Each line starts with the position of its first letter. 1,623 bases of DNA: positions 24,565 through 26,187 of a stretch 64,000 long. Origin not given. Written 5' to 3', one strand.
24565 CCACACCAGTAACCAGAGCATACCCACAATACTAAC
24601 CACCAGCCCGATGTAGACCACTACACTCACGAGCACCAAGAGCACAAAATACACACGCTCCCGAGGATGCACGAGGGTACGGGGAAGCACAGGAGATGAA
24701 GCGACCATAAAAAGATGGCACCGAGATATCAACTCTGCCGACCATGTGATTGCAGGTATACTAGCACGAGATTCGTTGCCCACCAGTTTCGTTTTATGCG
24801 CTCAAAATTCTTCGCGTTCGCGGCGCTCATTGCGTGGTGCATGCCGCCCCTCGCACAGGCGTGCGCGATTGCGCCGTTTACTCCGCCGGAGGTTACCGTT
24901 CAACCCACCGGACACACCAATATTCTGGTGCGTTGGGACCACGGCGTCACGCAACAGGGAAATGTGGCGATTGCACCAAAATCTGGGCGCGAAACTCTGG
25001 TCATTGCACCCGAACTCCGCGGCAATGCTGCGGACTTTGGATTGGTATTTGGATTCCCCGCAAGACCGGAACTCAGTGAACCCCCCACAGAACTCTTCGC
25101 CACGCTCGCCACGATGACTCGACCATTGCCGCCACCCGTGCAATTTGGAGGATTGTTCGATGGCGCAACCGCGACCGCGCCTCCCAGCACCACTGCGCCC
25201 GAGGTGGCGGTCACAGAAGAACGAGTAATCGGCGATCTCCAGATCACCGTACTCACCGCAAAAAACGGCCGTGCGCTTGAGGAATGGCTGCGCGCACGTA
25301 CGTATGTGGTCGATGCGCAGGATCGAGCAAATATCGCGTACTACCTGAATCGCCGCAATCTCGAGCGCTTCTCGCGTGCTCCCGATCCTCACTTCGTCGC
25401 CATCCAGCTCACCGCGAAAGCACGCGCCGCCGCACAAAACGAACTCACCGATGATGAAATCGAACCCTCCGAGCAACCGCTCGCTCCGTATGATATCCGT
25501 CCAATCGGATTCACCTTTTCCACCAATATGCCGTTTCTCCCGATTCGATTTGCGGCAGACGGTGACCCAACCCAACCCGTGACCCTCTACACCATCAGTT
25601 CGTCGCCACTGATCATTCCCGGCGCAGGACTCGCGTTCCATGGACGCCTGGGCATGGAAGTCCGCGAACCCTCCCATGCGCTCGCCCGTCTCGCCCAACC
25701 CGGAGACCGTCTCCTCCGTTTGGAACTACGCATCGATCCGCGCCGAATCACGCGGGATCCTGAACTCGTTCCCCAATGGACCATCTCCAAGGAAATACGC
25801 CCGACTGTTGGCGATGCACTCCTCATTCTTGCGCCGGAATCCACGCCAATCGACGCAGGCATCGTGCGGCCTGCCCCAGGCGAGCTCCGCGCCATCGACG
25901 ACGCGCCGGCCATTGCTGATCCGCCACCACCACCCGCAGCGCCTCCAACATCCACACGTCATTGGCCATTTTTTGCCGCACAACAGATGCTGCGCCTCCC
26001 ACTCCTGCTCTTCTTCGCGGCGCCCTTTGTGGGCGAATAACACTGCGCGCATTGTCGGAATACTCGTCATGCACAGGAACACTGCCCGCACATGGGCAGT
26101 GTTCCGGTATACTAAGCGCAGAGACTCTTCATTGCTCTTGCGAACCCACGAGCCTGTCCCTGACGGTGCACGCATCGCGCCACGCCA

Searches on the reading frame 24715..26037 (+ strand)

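Call 4: search_protein_families(library=pfam, proteins=[window:24715-26037:+], max_evalue=0.1)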
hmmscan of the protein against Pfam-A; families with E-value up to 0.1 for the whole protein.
window:24715-26037:+ (441 aa): 1 family
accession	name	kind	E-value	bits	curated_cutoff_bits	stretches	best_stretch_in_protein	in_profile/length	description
PF10092.14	DUF2330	-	1.1e-08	35.1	24.7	1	79-212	20-157/279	Uncharacterized protein conserved in bacteria (DUF2330)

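Call 5: search_protein_families(library=ncbifam, proteins=[window:24715-26037:+], max_evalue=0.1)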
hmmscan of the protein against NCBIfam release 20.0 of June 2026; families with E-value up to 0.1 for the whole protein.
window:24715-26037:+ (441 aa): 0 families
